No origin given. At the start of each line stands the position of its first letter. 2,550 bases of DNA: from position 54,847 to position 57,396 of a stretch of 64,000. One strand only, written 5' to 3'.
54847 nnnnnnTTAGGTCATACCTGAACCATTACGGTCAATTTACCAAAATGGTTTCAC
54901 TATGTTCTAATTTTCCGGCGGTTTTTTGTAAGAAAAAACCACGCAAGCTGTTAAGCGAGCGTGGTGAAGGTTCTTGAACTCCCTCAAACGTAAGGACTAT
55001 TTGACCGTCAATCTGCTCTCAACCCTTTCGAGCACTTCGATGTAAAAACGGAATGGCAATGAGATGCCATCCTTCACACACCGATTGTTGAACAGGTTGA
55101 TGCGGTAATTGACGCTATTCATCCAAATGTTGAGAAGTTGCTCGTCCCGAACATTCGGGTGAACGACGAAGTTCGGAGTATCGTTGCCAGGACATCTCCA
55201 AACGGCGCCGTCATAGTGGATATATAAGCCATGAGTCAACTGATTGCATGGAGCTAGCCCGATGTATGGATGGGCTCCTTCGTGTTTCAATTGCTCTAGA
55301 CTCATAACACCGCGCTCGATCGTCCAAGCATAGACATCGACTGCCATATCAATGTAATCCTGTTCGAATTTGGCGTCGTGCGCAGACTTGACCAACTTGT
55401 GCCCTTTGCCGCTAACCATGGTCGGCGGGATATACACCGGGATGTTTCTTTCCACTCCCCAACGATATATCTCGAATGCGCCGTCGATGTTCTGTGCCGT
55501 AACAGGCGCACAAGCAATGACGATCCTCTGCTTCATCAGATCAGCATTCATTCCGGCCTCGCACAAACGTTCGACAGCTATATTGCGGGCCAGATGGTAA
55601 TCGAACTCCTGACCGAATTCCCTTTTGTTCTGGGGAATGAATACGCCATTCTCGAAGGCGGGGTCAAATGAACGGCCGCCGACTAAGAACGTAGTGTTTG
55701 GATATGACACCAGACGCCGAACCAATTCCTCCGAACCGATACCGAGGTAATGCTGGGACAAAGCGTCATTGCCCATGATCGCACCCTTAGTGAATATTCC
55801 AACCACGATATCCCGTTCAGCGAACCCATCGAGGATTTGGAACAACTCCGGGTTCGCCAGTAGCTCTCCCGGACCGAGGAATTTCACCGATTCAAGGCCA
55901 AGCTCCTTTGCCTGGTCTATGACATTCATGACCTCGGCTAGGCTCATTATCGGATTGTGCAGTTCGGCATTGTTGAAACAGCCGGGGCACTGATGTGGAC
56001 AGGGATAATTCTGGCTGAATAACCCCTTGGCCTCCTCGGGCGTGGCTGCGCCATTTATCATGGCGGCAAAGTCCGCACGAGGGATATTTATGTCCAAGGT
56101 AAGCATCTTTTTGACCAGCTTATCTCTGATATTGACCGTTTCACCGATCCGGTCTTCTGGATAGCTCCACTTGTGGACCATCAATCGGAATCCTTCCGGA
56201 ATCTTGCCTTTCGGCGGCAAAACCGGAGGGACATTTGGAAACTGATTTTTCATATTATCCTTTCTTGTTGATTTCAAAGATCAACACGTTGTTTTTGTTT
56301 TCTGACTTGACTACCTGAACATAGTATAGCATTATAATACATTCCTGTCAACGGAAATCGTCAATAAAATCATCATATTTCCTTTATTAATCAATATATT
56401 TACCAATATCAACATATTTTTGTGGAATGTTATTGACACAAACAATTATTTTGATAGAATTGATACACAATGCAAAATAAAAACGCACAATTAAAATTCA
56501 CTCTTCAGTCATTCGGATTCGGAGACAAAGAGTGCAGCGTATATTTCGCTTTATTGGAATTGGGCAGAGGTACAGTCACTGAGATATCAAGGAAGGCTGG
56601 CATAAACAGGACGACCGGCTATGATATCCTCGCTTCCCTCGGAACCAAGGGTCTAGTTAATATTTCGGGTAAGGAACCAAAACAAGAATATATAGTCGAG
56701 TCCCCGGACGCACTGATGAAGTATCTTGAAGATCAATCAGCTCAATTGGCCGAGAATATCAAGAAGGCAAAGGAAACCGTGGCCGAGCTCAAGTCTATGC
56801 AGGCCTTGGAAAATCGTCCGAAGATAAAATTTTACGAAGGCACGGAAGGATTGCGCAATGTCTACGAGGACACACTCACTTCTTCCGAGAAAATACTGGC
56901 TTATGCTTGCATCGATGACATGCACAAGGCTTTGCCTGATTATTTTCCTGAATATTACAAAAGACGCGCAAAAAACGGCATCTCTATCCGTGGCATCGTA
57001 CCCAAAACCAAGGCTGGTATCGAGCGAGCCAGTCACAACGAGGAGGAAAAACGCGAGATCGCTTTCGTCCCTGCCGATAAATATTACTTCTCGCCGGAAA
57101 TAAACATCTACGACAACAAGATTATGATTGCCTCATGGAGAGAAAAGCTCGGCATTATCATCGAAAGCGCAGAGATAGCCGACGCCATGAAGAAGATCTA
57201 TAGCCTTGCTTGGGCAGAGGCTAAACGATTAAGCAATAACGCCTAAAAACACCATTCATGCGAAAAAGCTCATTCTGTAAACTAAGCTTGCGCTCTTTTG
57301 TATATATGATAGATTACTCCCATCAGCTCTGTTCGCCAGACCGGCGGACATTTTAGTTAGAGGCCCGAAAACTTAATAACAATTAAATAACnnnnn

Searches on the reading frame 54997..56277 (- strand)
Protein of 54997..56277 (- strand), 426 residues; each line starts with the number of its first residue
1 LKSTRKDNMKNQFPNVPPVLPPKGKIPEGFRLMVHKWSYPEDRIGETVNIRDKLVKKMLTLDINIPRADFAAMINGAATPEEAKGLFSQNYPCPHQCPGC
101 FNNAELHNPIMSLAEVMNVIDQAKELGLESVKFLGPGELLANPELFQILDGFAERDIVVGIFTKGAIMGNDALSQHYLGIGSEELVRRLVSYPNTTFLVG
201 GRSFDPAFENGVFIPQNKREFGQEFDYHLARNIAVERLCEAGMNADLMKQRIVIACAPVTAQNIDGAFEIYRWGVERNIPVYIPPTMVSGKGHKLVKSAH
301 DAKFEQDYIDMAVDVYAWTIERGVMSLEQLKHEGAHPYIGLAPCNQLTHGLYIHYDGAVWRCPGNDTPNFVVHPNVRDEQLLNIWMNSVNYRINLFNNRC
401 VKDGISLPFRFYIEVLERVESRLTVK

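Call 5: search_protein_families(library=pfam, proteins=[window:54997-56277:-], max_evalue=0.01)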
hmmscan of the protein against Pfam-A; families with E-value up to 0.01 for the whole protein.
window:54997-56277:- (426 aa): 3 families
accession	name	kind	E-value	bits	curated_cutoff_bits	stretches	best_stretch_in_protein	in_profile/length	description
PF04055.27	Radical_SAM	-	1.3e-06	29.2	29.5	1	93-207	7-115/166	Radical SAM superfamily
PF13186.11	SPASM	-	0.00021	22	21.5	1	344-393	1-50/67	Iron-sulfur cluster-binding domain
PF13353.11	Fer4_12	-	0.0086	16.8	22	0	93-151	15-76/137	4Fe-4S single cluster domain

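Call 6: search_protein_families(library=padloc, proteins=[window:54997-56277:-], max_evalue=0.01)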
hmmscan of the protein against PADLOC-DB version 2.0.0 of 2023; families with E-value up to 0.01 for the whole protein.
window:54997-56277:- (426 aa): 1 family
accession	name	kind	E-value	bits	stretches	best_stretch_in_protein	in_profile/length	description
PDLC02903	pVip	-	0.00041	17.9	1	92-176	9-89/257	Viperins not associated with kinases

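Call 82: search_protein_families(library=ncbifam, proteins=[window:54997-56277:-], max_evalue=0.001)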
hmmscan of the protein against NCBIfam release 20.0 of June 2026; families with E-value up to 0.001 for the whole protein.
window:54997-56277:- (426 aa): 6 families
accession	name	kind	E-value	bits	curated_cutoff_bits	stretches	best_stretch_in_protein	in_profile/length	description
TIGR04317.1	W_rSAM_matur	equivalog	8.1e-08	31.7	380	1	93-185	14-106/349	tungsten cofactor oxidoreductase radical SAM maturase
TIGR02109.1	PQQ_syn_pqqE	equivalog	1e-07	31.2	381.35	1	90-170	14-95/358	pyrroloquinoline quinone biosynthesis protein PqqE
TIGR04321.1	spiroSPASM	subfamily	9.6e-06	24.5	250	0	342-390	438-485/510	spiro-SPASM protein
TIGR04251.1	SCM_rSAM_ScmF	equivalog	5.1e-05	22.8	400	1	105-171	31-96/353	SynChlorMet cassette radical SAM/SPASM protein ScmF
TIGR04103.1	rSAM_nif11_3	equivalog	0.0004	19.1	725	0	107-166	30-88/412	nif11-class peptide radical SAM maturase 3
NF045574.1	sacti_mat_StsB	exception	0.00076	18.4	625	0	92-175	105-188/466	StsB family radical SAM/SPASM domain sactipeptide maturase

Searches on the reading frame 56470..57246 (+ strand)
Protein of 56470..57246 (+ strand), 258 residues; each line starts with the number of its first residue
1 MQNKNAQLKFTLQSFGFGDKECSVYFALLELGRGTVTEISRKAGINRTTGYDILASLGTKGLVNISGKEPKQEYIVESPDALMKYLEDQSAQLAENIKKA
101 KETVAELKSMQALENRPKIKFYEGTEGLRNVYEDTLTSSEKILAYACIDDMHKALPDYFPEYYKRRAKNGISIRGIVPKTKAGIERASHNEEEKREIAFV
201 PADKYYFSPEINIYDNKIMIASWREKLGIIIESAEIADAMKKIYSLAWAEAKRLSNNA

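Call 6: search_protein_families(library=padloc, proteins=[window:56470-57246:+], max_evalue=0.01)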
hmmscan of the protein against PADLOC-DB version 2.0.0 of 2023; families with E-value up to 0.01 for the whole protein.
window:56470-57246:+ (258 aa): 7 families
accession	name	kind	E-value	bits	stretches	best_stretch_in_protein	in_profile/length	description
PDLC01268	CasR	-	1.3e-05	23.3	1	9-75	114-175/179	"CAS-I,CAS-II,CAS-III,CAS-IV,CAS-V,CAS-VI; associated_signaling"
PDLC01044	Csa3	-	0.00022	19.2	1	16-66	133-181/194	Type I-A associated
PDLC01858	CARF3--CARF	-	0.00025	19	1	17-68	142-189/204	-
PDLC01434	CasR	-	0.0003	18.7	1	8-71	117-178/191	"CAS-I,CAS-II,CAS-III,CAS-IV,CAS-V,CAS-VI; associated_signaling"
PDLC01857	CARF3--CARF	-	0.00091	16.9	1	33-77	143-186/201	-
PDLC01438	Csa3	-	0.0022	16.1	1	27-134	155-248/305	"CAS-I,CAS-II,CAS-III,CAS-IV,CAS-V,CAS-VI; associated_signaling"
PDLC01850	CARF3--CARF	-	0.0078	14.1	0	18-71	144-197/209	-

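Call 41: find_encoding_contigs(protein=window:56470-57246:+, flank=10000, max_places=6)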
Protein window:56470-57246:+ (258 aa): 1 contig read that carries it; 1 place shown.
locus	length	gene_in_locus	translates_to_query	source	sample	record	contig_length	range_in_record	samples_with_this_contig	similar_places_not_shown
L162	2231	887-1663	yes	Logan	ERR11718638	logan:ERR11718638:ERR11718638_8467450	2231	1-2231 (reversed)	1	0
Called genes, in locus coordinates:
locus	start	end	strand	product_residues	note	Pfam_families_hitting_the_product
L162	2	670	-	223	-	?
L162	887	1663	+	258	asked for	PF01978:TrmB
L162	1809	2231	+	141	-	?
